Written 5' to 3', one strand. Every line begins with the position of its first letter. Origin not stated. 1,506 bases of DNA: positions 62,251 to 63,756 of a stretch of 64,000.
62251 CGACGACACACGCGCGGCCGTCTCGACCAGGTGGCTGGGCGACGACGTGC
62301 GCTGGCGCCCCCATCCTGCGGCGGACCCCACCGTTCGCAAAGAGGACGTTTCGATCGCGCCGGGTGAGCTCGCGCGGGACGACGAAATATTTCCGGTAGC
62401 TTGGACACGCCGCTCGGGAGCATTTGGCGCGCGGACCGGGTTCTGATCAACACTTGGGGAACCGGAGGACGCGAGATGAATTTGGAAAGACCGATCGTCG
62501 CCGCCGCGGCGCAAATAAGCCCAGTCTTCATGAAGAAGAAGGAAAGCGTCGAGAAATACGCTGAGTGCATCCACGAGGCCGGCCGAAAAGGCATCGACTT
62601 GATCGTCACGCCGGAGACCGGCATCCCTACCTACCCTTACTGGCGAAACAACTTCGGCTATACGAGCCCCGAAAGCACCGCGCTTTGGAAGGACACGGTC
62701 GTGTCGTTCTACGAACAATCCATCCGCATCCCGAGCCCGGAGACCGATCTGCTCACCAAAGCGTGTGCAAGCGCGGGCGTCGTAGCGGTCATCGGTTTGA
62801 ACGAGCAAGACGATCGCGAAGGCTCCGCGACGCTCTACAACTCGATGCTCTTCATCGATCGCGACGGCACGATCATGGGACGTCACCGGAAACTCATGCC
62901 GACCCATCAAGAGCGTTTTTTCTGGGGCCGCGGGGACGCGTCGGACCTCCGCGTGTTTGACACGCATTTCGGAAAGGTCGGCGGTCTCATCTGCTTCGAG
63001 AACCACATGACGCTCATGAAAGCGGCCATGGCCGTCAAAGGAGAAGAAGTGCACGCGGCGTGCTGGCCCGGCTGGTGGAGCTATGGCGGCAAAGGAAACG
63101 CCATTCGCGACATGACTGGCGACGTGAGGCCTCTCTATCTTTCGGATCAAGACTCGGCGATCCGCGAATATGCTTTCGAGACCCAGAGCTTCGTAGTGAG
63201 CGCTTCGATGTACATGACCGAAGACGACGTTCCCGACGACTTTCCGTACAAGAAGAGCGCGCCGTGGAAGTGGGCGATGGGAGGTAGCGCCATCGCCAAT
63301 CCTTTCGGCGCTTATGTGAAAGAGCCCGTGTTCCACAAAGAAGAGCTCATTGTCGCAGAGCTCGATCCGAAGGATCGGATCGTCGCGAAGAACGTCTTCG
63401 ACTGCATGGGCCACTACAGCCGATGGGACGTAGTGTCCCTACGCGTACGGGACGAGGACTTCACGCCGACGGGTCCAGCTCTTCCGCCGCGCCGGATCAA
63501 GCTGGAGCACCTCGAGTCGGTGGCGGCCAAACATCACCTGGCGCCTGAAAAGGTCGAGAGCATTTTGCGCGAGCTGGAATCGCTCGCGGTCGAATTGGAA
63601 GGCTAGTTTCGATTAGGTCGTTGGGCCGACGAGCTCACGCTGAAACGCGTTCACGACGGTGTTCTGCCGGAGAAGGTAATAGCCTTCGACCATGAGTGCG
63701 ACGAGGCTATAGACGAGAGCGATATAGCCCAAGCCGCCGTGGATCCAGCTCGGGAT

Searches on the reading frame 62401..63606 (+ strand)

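Call 32: search_protein_families(library=pfam, proteins=[window:62401-63606:+])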
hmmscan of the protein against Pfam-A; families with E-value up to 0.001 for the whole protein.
window:62401-63606:+ (401 aa): 1 family
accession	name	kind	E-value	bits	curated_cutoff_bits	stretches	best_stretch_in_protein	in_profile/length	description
PF00795.27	CN_hydrolase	-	3.1e-41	141.8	23.2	1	34-325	2-250/256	Carbon-nitrogen hydrolase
